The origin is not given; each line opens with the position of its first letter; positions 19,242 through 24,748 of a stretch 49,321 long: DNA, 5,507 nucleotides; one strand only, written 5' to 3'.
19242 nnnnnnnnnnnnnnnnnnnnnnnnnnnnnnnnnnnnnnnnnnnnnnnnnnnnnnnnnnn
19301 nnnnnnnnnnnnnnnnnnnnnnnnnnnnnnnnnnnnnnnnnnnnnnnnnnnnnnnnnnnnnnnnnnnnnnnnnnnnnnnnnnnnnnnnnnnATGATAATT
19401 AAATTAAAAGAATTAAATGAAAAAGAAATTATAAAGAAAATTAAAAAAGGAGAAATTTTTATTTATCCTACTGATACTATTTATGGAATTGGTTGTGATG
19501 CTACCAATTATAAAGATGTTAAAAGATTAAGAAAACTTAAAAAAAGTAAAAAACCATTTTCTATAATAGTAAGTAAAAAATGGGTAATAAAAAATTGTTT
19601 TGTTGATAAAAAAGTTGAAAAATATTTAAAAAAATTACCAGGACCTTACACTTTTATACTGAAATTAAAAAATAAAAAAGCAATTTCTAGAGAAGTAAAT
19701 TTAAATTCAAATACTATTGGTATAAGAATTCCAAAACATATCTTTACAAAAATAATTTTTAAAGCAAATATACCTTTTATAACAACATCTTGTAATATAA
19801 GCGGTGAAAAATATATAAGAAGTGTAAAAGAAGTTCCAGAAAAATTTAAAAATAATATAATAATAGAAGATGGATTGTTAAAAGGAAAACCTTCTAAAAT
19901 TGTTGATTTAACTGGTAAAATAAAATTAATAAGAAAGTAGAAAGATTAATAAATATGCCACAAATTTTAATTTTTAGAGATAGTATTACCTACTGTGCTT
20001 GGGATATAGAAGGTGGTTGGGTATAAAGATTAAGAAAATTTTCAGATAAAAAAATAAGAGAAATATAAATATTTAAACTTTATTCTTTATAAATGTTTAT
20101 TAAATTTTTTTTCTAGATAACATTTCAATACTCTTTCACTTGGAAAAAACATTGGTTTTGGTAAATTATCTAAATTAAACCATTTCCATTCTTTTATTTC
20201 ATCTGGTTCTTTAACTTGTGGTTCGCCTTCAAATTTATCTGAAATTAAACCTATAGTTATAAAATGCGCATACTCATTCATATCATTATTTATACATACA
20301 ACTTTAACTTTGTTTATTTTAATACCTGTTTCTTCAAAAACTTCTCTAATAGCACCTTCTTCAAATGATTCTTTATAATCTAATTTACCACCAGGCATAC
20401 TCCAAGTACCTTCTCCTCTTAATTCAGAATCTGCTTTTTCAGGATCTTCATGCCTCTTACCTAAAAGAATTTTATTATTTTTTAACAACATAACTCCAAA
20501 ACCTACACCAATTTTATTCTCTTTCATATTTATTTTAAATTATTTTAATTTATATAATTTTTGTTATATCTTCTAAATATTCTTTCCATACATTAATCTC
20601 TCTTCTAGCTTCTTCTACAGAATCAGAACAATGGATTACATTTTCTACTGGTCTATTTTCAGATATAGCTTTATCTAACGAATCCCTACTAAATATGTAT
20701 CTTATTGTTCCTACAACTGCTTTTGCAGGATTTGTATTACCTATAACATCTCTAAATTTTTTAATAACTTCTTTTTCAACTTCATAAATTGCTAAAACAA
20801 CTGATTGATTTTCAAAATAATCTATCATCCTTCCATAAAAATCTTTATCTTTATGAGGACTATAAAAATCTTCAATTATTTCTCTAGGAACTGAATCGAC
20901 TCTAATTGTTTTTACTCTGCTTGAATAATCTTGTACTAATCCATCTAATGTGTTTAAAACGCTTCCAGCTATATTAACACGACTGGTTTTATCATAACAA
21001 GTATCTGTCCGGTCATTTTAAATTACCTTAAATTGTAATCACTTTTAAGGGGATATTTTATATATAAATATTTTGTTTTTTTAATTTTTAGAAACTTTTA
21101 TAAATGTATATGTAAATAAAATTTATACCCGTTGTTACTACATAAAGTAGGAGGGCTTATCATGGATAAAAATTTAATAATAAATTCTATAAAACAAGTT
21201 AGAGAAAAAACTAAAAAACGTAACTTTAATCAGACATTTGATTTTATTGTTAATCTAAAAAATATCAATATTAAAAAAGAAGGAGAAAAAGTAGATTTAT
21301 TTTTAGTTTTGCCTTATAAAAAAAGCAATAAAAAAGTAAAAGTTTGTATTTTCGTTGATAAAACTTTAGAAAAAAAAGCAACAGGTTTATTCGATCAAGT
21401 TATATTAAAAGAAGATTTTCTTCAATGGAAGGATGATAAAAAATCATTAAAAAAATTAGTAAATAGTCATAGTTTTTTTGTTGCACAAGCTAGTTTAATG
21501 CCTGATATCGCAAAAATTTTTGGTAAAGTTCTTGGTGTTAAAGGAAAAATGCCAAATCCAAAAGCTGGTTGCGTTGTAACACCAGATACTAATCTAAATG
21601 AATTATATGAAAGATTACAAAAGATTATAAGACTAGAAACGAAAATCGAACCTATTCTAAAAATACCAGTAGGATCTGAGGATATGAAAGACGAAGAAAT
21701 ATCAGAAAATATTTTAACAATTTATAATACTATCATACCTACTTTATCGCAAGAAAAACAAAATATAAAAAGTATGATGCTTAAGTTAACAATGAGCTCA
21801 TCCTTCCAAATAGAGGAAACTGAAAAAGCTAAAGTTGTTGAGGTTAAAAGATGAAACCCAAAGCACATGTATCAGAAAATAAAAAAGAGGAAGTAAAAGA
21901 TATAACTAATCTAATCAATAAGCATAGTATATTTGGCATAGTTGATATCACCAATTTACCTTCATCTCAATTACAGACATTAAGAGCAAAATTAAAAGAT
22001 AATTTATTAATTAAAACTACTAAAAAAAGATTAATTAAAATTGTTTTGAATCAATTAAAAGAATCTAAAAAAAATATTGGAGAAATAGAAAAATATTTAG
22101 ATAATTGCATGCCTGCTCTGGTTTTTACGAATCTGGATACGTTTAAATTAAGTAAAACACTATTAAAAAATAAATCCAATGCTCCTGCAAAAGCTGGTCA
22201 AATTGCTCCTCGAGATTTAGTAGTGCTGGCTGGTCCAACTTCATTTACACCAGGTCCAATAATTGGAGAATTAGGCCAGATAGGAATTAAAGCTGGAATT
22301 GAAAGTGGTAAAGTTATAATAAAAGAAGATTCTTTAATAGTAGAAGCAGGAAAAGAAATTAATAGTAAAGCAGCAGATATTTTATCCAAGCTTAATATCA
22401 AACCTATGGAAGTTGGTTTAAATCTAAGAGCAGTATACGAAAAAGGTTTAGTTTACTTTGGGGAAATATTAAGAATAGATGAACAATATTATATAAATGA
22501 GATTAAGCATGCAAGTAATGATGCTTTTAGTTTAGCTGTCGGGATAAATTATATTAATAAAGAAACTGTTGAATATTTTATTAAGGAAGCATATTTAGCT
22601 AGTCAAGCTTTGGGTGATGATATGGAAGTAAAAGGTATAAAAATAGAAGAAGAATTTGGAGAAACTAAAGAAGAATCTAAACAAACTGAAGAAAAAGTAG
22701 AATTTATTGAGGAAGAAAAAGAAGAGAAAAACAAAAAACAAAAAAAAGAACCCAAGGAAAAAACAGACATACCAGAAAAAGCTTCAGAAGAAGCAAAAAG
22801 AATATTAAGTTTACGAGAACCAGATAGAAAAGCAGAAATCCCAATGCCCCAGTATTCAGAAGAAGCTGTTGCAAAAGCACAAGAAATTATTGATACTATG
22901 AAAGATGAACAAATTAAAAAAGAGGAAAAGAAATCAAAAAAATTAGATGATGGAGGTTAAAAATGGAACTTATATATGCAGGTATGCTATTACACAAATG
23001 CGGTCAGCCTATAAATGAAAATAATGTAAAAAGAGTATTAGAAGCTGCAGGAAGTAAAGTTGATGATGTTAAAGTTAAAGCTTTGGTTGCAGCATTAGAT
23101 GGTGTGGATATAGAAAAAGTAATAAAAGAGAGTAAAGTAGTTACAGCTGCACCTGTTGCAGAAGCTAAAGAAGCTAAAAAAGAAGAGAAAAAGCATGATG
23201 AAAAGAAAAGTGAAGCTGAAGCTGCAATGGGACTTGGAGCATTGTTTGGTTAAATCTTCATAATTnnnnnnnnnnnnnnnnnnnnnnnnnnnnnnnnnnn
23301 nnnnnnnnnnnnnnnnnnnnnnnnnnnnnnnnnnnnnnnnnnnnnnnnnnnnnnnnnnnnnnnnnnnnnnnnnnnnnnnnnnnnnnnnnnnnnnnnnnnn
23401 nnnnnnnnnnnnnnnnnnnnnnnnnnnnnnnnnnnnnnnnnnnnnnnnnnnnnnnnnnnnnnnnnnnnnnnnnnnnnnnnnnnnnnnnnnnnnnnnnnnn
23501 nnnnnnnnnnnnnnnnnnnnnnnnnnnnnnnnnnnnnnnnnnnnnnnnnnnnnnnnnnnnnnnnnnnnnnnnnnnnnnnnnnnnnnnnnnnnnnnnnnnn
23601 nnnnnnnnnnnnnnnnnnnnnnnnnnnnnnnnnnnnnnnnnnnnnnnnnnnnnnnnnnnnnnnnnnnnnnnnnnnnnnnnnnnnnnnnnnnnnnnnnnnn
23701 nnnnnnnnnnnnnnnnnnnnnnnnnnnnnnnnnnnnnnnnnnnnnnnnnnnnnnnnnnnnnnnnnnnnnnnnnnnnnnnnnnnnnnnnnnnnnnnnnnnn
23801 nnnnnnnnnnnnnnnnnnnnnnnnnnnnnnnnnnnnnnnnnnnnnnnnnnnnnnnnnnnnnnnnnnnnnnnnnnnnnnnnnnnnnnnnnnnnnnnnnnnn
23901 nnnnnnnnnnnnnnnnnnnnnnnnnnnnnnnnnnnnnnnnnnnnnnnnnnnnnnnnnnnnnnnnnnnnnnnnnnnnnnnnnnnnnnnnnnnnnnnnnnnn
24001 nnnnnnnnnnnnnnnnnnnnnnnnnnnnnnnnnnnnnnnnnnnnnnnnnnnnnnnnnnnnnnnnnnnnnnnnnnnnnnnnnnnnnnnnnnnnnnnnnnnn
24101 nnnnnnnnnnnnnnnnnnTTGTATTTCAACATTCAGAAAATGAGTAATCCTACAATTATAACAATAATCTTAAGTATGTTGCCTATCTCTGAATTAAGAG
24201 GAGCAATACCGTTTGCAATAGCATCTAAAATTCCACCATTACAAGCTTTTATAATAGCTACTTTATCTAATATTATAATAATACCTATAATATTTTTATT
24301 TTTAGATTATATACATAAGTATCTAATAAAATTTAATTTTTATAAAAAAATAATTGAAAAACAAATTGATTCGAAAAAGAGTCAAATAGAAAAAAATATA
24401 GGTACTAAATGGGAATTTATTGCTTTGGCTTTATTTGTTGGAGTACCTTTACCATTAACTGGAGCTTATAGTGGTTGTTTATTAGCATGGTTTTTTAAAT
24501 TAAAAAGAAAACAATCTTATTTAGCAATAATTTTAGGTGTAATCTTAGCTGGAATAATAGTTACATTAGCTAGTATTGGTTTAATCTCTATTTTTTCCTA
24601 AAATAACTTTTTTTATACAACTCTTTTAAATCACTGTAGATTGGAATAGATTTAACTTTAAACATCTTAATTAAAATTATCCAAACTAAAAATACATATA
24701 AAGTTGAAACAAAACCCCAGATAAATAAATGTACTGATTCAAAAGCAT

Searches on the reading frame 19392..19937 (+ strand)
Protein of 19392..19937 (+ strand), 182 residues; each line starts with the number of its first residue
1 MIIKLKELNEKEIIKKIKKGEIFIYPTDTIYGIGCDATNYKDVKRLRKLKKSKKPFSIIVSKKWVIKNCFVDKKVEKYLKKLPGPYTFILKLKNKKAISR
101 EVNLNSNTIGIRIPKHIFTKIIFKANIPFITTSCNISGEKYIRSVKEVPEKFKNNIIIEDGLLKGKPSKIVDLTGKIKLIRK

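Call 78: search_protein_families(library=pfam, proteins=[window:19392-19937:+], max_evalue=0.00001)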
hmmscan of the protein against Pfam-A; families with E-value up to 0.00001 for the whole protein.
window:19392-19937:+ (182 aa): 1 family
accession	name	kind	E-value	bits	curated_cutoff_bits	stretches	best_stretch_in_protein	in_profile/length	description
PF01300.24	Sua5_yciO_yrdC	-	2.7e-42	144.7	25.1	1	16-182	2-177/178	Telomere recombination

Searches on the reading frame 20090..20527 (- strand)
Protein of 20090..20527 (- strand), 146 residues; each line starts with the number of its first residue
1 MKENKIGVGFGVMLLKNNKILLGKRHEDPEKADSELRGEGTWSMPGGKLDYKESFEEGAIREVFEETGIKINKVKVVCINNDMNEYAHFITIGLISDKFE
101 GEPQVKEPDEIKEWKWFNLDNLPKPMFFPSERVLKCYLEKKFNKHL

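Call 93: search_protein_families(library=pfam, proteins=[window:20090-20527:-], max_evalue=0.001)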
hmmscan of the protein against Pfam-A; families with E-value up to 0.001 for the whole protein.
window:20090-20527:- (146 aa): 1 family
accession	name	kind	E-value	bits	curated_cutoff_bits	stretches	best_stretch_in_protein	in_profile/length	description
PF00293.34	NUDIX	-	1.4e-22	80.6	21.1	1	7-131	3-128/134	NUDIX domain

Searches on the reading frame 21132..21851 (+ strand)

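Call 78: search_protein_families(library=pfam, proteins=[window:21132-21851:+], max_evalue=0.00001)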
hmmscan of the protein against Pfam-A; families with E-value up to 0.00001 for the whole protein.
window:21132-21851:+ (240 aa): 1 family
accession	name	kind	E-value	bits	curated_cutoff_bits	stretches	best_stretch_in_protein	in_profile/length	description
PF00687.26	Ribosomal_L1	-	3.4e-37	128.4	32.2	1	26-222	3-197/198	Ribosomal protein L1p/L10e family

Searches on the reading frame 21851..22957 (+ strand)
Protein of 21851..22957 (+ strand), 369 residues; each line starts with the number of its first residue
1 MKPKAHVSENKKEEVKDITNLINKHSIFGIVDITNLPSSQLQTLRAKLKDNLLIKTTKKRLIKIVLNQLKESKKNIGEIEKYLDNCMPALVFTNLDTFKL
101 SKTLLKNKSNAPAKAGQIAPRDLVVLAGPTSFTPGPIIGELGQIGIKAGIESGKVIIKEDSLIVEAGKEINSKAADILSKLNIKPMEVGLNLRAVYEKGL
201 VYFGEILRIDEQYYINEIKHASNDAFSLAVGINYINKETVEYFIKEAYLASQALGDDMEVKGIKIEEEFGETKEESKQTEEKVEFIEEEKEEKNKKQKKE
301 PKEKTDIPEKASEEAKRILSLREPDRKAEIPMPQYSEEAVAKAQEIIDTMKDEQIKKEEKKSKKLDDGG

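Call 78: search_protein_families(library=pfam, proteins=[window:21851-22957:+], max_evalue=0.00001)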
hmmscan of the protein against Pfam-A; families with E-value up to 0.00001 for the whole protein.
window:21851-22957:+ (369 aa): 2 families
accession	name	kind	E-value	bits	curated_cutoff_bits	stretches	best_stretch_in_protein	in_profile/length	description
PF17777.6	RL10P_insert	-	4.8e-18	65.3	29.1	1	113-183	1-71/71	Insertion domain in 60S ribosomal protein L10P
PF00466.25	Ribosomal_L10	-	1.9e-17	63.6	22.8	1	8-107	3-98/100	Ribosomal protein L10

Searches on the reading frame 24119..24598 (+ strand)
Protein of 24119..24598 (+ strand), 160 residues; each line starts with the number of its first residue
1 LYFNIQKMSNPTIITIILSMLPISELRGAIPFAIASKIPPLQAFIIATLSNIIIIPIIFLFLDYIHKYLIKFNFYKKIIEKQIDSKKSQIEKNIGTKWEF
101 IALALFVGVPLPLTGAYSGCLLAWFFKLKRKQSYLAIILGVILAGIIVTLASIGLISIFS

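Call 93: search_protein_families(library=pfam, proteins=[window:24119-24598:+], max_evalue=0.001)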
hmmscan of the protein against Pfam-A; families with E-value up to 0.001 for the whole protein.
window:24119-24598:+ (160 aa): 1 family
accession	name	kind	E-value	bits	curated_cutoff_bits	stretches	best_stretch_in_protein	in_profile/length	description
PF06695.16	Sm_multidrug_ex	-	4.1e-36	124.6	30.7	1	25-147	1-121/121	Putative small multi-drug export protein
